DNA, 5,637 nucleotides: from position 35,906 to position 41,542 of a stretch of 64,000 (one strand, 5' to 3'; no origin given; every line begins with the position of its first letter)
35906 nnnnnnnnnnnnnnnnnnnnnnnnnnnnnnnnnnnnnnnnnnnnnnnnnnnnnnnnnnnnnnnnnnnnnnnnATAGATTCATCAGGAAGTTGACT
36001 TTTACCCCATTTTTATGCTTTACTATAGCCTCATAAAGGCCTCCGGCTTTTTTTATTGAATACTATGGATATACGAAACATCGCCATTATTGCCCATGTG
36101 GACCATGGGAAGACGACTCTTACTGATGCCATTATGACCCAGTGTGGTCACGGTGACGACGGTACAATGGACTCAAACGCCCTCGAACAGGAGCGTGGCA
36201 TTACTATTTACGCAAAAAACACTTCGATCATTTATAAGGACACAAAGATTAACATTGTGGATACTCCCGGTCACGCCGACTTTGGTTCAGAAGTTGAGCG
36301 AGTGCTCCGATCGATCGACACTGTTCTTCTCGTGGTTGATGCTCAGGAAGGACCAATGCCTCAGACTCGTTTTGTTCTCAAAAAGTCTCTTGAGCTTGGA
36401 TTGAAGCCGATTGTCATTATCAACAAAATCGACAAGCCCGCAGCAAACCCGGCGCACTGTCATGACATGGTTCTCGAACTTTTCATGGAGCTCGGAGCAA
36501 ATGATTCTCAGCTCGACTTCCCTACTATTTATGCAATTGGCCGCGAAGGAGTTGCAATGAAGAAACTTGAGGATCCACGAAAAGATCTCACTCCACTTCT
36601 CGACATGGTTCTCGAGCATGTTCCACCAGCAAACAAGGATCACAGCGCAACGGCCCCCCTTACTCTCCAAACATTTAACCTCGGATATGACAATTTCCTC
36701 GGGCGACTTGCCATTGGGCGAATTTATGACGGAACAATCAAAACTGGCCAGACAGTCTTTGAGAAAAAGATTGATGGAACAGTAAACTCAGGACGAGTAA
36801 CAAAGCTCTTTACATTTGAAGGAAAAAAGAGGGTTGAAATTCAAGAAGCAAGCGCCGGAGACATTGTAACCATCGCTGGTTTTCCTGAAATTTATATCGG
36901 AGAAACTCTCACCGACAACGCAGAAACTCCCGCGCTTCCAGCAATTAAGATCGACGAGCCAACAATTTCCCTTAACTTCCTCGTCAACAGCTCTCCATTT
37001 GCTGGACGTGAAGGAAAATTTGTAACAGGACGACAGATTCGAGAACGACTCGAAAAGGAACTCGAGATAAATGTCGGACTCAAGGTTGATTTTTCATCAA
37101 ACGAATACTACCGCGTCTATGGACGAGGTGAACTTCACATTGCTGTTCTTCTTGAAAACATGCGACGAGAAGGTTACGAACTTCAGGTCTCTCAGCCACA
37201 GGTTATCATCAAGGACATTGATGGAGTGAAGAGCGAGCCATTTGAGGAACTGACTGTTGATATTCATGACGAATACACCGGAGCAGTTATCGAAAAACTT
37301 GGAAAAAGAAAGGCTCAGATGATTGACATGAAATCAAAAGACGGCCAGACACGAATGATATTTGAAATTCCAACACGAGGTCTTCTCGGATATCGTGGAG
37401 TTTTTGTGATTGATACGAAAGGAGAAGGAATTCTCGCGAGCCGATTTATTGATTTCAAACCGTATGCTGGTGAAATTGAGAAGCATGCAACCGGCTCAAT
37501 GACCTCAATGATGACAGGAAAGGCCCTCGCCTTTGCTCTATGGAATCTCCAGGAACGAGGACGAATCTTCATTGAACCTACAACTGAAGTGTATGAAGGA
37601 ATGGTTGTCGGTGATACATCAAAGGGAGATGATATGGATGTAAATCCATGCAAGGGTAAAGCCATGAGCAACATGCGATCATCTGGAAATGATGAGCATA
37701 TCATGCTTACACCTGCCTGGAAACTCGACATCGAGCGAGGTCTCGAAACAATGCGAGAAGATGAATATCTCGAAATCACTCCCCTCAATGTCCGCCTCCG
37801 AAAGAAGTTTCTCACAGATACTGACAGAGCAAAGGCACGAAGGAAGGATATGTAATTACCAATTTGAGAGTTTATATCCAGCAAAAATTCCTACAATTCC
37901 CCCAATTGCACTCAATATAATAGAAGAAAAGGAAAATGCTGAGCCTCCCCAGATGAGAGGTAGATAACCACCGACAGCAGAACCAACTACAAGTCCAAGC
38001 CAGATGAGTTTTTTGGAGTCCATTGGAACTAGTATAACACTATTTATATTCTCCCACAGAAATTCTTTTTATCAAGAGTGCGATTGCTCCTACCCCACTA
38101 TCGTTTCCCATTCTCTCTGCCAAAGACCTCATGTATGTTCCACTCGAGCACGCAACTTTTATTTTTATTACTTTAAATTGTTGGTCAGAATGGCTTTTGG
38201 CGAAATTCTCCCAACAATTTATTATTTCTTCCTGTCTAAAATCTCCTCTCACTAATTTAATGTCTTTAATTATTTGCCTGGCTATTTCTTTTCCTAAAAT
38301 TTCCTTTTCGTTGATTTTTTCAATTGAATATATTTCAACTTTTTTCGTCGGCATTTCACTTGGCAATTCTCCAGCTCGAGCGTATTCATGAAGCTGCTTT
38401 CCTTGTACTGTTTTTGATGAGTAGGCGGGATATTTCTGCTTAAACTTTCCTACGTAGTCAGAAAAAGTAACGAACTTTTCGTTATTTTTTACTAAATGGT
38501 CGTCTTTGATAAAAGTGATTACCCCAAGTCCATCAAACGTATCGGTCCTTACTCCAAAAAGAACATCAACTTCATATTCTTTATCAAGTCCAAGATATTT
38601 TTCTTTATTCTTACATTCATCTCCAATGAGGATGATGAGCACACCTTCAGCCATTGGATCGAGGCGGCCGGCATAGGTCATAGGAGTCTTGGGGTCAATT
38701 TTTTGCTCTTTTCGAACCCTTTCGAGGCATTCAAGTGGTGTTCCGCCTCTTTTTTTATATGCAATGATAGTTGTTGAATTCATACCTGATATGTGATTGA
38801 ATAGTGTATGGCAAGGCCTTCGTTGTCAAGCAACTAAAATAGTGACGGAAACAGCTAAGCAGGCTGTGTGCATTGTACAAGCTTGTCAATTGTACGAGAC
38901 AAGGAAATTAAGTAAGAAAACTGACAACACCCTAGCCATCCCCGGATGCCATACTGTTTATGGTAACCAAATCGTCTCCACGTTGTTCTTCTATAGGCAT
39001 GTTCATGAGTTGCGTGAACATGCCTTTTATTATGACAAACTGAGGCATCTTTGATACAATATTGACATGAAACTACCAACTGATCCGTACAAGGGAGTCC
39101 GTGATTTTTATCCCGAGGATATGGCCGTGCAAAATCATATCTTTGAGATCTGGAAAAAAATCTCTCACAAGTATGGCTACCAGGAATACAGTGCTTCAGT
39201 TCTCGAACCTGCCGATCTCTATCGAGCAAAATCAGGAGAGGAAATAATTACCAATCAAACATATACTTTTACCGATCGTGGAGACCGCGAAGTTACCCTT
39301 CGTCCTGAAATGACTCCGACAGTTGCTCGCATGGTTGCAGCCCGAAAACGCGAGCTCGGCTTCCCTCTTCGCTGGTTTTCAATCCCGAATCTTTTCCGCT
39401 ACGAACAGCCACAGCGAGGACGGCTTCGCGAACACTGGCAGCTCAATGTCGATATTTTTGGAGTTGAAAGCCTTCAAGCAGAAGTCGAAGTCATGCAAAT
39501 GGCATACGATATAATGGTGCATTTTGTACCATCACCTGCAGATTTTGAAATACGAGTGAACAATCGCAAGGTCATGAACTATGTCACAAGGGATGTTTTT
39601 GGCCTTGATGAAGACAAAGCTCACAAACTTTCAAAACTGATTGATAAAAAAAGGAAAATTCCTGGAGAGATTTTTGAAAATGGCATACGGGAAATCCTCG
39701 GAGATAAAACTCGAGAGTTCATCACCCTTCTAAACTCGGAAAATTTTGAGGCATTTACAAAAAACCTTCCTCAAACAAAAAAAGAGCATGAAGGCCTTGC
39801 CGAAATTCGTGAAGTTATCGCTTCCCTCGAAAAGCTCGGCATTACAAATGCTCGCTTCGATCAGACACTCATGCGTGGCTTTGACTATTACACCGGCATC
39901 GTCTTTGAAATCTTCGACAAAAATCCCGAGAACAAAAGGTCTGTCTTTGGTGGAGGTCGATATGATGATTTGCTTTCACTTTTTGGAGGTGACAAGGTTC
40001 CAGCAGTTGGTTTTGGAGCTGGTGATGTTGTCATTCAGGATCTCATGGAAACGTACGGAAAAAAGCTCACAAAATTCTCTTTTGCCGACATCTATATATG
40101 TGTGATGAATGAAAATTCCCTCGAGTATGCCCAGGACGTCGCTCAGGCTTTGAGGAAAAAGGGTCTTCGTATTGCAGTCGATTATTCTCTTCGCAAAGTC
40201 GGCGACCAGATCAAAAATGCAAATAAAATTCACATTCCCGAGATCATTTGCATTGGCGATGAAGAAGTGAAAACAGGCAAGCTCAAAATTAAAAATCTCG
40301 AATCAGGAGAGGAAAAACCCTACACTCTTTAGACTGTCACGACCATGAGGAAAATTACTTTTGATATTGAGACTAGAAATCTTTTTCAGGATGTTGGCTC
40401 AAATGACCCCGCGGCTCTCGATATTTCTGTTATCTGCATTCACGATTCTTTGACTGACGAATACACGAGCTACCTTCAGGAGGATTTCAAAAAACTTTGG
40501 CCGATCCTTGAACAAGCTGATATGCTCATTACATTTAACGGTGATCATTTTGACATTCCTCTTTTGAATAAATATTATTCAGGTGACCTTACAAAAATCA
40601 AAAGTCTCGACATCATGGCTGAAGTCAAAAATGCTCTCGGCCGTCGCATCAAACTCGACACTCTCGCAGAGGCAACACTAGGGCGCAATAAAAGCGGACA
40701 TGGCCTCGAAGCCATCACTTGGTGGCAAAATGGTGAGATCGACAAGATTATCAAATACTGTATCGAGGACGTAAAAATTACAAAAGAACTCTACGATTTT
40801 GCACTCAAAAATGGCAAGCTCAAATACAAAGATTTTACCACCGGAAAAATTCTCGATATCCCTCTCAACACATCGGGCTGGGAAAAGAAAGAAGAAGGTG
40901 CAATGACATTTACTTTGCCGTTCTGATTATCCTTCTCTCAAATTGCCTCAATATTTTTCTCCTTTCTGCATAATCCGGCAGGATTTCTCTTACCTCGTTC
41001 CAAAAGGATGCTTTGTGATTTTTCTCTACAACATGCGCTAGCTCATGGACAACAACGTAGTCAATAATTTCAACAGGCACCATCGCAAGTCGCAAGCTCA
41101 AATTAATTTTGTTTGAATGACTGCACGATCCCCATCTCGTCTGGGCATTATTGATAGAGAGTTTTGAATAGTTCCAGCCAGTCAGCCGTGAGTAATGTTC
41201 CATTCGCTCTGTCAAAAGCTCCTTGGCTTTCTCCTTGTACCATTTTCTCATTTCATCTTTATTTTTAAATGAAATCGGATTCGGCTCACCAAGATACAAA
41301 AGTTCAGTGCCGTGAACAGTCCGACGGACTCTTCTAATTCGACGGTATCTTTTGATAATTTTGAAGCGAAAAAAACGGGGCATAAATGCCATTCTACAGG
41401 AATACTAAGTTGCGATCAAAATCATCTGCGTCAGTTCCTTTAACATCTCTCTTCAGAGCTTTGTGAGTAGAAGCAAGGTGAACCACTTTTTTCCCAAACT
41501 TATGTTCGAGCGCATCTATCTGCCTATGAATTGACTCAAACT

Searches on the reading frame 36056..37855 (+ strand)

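Call 49: search_protein_families(library=pfam, proteins=[window:36056-37855:+], max_evalue=0.001)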
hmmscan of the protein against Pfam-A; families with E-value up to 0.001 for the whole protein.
window:36056-37855:+ (599 aa): 7 families
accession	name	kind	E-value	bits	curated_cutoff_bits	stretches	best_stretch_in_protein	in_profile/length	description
PF00009.33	GTP_EFTU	-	6.8e-53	179.5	26.5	1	5-191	2-188/188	Elongation factor Tu GTP binding domain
PF21018.2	BipA_C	-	1e-39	135.2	23.8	1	479-587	1-109/110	TypA/BipA C-terminal domain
PF00679.30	EFG_C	-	1.7e-18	66.8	27.9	1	393-475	3-86/89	Elongation factor G C-terminus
PF03144.31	GTP_EFTU_D2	-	2.4e-13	50.7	30.3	1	216-286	1-73/73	Elongation factor Tu domain 2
PF22042.2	EF-G_D2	-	6e-10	39.5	27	1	207-287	7-83/84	Elongation factor G domain 2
PF01926.29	MMR_HSR1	-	1.3e-07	32.1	21.9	1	9-124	2-113/113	50S ribosome-binding GTPase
PF02421.24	FeoB_N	-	0.00041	20.3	27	0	47-137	31-127/156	Ferrous iron transport protein B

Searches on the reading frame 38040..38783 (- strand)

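Call 49: search_protein_families(library=pfam, proteins=[window:38040-38783:-], max_evalue=0.001)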
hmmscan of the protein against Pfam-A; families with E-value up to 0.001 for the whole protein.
window:38040-38783:- (247 aa): 1 family
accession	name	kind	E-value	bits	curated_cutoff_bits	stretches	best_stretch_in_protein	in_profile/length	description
PF01509.24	TruB_N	-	1.4e-28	100.6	27.3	1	36-158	10-131/149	TruB family pseudouridylate synthase (N terminal domain)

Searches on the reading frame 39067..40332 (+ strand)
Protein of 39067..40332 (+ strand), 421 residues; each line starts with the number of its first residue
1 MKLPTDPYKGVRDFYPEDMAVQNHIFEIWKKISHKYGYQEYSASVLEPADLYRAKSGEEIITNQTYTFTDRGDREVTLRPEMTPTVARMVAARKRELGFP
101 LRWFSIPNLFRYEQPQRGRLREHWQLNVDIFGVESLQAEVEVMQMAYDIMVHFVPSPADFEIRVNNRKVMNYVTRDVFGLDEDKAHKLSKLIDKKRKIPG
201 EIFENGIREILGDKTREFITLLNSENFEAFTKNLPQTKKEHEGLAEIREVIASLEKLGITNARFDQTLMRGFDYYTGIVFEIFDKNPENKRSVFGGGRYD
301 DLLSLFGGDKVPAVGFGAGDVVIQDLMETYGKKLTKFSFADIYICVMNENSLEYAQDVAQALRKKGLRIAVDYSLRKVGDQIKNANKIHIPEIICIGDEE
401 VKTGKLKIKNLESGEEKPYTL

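Call 50: search_protein_families(library=pfam, proteins=[window:39067-40332:+], max_evalue=0.001)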
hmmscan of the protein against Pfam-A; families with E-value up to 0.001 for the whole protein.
window:39067-40332:+ (421 aa): 3 families
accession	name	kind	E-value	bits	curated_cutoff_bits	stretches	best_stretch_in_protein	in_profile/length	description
PF13393.11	tRNA-synt_His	-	1.4e-46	159.6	25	1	10-316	1-301/308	Histidyl-tRNA synthetase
PF03129.25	HGTP_anticodon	-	1.9e-16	60.4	21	1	342-417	2-80/94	Anticodon binding domain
PF00587.30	tRNA-synt_2b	-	6.8e-09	36.5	29.3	1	66-152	1-92/179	tRNA synthetase class II core domain (G, H, P, S and T)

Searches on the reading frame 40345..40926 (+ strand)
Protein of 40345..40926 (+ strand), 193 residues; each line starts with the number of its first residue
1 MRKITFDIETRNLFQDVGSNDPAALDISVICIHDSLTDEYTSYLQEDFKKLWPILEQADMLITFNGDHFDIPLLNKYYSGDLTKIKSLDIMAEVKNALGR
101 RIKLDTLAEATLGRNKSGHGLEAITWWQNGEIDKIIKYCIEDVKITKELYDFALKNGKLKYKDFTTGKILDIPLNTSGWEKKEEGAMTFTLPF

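Call 50: search_protein_families(library=pfam, proteins=[window:40345-40926:+], max_evalue=0.001)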
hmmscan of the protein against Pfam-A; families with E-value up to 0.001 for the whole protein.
window:40345-40926:+ (193 aa): 3 families
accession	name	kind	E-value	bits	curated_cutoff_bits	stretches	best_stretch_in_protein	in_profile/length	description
PF13482.12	RNase_H_2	-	3e-13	50.5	22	1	6-151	3-162/165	RNase_H superfamily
PF10108.15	DNA_pol_B_exo2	-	1e-06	29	24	0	89-164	107-185/213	Predicted 3'-5' exonuclease related to the exonuclease domain of PolB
PF01612.26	DNA_pol_A_exo1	-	2.8e-06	27.7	23.6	1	43-151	59-166/173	3'-5' exonuclease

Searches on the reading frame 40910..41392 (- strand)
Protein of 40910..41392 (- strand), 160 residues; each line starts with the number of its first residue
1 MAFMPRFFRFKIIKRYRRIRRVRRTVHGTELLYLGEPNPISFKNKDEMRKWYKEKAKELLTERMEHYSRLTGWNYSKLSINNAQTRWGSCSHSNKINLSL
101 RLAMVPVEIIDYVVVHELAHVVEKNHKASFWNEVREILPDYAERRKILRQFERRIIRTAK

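Call 50: search_protein_families(library=pfam, proteins=[window:40910-41392:-], max_evalue=0.001)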
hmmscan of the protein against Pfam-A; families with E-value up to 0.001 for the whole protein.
window:40910-41392:- (160 aa): 3 families
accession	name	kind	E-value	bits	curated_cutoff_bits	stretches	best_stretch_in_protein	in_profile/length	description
PF01863.23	YgjP-like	-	2.2e-42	145.8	26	1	42-150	98-206/207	YgjP-like, metallopeptidase domain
PF08325.16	WLM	-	7.5e-06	26.6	26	1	91-142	59-115/190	WLM domain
PF17618.7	SL4P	-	6.4e-05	23.4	28.1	1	40-101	21-80/88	Uncharacterized Strongylid L4 protein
